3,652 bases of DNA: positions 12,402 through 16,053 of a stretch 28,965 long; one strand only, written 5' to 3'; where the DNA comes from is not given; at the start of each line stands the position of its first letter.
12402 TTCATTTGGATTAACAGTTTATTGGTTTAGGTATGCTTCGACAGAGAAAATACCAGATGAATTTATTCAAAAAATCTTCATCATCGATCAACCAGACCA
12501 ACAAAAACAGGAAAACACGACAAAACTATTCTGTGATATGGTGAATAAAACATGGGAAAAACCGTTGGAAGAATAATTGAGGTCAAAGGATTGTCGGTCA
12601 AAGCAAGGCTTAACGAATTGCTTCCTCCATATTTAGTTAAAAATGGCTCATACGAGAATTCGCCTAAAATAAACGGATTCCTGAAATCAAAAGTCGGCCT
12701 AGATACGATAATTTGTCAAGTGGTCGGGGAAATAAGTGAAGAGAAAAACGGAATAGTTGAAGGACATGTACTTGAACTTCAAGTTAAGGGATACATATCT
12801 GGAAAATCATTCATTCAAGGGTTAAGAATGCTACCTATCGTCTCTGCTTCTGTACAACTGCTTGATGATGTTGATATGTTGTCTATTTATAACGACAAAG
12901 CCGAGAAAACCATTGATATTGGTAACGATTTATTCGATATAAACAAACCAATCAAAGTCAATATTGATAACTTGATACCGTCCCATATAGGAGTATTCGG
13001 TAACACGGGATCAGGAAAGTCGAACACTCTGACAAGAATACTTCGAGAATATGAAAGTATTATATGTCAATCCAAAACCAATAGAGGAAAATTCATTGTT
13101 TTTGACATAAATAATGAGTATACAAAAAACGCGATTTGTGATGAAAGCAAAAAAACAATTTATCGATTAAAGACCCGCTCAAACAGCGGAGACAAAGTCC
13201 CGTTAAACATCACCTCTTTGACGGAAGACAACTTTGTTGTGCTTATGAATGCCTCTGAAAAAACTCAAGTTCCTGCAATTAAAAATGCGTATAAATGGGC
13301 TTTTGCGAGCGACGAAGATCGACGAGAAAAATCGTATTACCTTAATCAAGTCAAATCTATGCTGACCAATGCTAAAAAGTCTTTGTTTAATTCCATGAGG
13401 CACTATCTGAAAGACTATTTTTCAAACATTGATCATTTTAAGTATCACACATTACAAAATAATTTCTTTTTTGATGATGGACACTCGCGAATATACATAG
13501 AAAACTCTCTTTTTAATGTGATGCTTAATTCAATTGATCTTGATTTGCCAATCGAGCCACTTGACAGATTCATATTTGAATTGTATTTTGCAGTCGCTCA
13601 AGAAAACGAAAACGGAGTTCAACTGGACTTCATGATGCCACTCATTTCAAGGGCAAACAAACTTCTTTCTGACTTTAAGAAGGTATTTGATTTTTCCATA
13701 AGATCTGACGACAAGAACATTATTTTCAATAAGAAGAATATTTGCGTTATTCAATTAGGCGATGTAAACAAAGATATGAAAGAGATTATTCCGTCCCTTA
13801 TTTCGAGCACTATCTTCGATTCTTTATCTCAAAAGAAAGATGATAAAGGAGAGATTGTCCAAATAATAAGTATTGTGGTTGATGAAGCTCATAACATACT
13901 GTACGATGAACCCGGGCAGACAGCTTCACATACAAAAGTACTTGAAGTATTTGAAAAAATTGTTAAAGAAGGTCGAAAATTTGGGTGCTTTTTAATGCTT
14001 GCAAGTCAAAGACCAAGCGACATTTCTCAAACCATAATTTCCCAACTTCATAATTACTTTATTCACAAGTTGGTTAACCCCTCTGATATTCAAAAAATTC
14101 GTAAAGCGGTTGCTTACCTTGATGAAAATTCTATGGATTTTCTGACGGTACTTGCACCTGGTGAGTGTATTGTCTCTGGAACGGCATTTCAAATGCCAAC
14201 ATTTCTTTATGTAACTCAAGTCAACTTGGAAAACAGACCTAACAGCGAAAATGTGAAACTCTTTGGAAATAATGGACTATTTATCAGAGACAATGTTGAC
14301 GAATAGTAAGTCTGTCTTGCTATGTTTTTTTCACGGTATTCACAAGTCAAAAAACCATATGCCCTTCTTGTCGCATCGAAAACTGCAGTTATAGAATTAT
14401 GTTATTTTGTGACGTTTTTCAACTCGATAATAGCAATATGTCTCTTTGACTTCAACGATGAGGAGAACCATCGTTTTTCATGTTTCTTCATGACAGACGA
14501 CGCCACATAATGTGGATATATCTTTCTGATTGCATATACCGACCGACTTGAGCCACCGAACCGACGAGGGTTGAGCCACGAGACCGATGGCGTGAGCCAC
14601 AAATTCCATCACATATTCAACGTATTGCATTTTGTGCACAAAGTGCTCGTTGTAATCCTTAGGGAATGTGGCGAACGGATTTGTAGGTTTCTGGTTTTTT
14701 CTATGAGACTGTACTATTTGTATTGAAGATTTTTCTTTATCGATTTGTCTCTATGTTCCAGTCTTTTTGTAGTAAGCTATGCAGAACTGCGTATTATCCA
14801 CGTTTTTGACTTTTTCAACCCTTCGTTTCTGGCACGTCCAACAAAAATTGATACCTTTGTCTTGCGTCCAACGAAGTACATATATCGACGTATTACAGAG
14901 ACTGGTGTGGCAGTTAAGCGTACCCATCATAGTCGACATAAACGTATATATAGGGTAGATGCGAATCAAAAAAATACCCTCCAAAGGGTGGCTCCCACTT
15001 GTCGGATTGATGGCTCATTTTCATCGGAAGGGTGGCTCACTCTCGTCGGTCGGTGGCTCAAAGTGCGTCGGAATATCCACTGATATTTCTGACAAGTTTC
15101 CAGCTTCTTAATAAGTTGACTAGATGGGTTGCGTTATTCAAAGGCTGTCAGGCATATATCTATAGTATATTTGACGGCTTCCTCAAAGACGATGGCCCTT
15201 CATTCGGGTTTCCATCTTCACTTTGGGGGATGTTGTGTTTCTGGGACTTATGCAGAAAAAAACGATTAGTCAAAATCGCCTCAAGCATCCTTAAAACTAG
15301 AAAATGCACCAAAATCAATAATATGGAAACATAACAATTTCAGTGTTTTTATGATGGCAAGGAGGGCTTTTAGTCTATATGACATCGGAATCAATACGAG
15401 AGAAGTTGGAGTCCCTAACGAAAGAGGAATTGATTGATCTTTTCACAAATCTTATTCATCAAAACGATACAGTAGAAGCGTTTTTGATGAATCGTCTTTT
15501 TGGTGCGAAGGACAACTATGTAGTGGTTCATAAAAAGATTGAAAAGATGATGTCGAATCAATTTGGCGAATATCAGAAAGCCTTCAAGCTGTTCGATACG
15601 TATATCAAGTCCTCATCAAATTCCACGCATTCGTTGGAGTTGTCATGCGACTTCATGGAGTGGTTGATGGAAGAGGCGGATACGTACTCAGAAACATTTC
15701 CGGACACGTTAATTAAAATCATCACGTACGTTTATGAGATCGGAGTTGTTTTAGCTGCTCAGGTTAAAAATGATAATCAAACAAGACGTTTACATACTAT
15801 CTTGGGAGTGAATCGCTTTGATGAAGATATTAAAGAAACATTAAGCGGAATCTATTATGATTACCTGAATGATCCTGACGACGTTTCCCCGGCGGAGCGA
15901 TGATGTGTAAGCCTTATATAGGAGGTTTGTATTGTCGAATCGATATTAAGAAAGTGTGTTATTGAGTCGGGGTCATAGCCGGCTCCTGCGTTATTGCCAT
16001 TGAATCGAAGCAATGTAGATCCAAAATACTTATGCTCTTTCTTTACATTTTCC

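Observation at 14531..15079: Non-autonomous 549-bp transposable element with Tn7/Mu-like end architecture and a perfect 5-bp target-site duplication, inserted between a promoter module and its gene.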

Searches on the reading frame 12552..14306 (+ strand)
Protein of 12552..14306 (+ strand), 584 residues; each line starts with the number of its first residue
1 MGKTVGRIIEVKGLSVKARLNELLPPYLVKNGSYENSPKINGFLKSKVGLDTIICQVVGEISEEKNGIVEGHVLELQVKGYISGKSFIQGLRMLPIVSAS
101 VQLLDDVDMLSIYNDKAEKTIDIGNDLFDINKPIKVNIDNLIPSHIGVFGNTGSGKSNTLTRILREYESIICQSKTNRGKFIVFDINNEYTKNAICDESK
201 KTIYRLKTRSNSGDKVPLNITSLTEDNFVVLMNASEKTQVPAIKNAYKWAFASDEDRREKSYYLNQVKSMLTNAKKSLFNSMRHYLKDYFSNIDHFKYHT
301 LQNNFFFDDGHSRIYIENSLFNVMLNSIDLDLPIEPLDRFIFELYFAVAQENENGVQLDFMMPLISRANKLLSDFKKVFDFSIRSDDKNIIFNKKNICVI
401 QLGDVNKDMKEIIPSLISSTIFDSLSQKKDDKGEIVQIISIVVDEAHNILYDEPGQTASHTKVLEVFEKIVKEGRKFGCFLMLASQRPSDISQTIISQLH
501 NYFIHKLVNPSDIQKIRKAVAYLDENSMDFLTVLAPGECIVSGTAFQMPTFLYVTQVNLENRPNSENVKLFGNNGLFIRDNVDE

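Call 7: search_protein_families(library=pfam, proteins=[window:12552-14306:+])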
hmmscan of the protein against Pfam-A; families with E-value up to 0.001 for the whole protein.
window:12552-14306:+ (584 aa): 5 families
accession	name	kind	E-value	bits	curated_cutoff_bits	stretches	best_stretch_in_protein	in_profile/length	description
PF01935.23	DUF87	-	3.9e-18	66.8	23.2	1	129-372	9-170/220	Helicase HerA, central domain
PF01580.24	FtsK_SpoIIIE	-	4.2e-07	30.1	24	0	111-183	10-76/221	FtsK/SpoIIIE family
PF05872.18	HerA_C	-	8.1e-05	21.9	22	1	439-542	259-362/502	Helicase HerA-like C-terminal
PF00270.35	DEAD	-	0.00053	20.2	26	0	348-467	39-145/167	DEAD/DEAH box helicase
PF13401.12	AAA_22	-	0.00085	20.1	27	0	146-198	8-53/130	AAA domain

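Call 26: find_encoding_contigs(protein=window:12552-14306:+, flank=3000, max_places=6)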
Protein window:12552-14306:+ (584 aa): no gene with exactly this product is on record in the collection.
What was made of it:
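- Tried and rejected: The look-up of the 584-aa HerA-like protein (12552-14306) found no record (call 26).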

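Call 58: search_protein_families(library=padloc, proteins=[window:12552-14306:+], max_evalue=0.001)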
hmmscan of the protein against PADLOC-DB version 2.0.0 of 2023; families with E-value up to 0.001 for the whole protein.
window:12552-14306:+ (584 aa): 15 families
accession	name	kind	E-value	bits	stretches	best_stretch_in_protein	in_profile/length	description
PDLC04097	HerA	-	2.9e-113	377.7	1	3-570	6-607/618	-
PDLC04102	HerA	-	6e-70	234.3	2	386-570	456-633/654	-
PDLC04105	HerA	-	4.1e-55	185.4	1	71-570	83-549/576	-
PDLC04098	HerA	-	1.9e-51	173.5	2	393-567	482-659/686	-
PDLC04106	HerA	-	5.1e-50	168.7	2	397-568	471-640/667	-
PDLC02185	HerA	-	1e-45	154.6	2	395-567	406-572/585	-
PDLC04100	HerA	-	1.9e-44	150.3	2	396-567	401-566/580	-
PDLC04103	HerA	-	6e-43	145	2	356-567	351-567/579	-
PDLC02188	HerA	-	2.4e-36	123.8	1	49-571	51-557/578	-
PDLC04104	HerA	-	7e-26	88.8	1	394-567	179-347/379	-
PDLC01055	HerA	-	2.9e-22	77.2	2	384-554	371-524/532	Type III coevolved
PDLC04140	mad8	-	1.4e-20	72.1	1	136-543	20-288/314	mads_8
PDLC04101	HerA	-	4.2e-07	27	1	90-192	110-211/400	-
PDLC04099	HerA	-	2.2e-06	25.1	1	89-192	110-212/214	-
PDLC04107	HerA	-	2.1e-05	21.7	1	118-192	144-212/306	-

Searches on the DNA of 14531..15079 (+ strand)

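Call 10: search_dna_similar(query=window:14531-15079:+, collection=plasmids, mode=distant, max_rows=40)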
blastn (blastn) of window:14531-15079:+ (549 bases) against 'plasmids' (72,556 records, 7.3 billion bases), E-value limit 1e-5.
No match.

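Call 11: search_dna_similar(query=window:14531-15079:+, collection=phages, mode=distant, max_rows=20)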
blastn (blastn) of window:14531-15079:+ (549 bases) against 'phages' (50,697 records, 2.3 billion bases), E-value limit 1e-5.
No match.
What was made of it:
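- Tried and rejected: Similarity searches of the 549-bp element against the plasmid and phage collections gave no match (calls 10, 11).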

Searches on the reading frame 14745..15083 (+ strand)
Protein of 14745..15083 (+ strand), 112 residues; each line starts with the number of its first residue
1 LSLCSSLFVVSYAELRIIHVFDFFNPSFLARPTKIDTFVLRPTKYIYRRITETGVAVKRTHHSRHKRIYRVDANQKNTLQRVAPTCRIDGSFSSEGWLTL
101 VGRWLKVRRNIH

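Call 71: search_protein_families(library=pfam, proteins=[window:14745-15083:+], max_evalue=0.1)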
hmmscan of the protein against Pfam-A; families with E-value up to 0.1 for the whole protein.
window:14745-15083:+ (112 aa): 0 families

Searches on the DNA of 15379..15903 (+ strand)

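Call 59: search_rna_families(source=L033, start=3250, end=4010, threshold=evalue, max_evalue=1)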
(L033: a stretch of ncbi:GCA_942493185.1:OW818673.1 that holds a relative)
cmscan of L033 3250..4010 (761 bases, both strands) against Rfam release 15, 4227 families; matches with E-value up to 1: 2.
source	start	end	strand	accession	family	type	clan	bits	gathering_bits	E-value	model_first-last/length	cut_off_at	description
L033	3429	3552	-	RF01087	PK-repZ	Cis-reg;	-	19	44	0.12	1-150/150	no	Pseudoknot of the regulatory region of the repZ gene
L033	3848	3971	-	RF01653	ceN80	Gene; snRNA; snoRNA; HACA-box;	-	18.2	80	0.61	1-131/131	no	Caenorhabditis snoRNA ceN80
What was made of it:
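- Tried and rejected: A relaxed-threshold scan of the L033 leader gave only chance-level hits (call 59).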
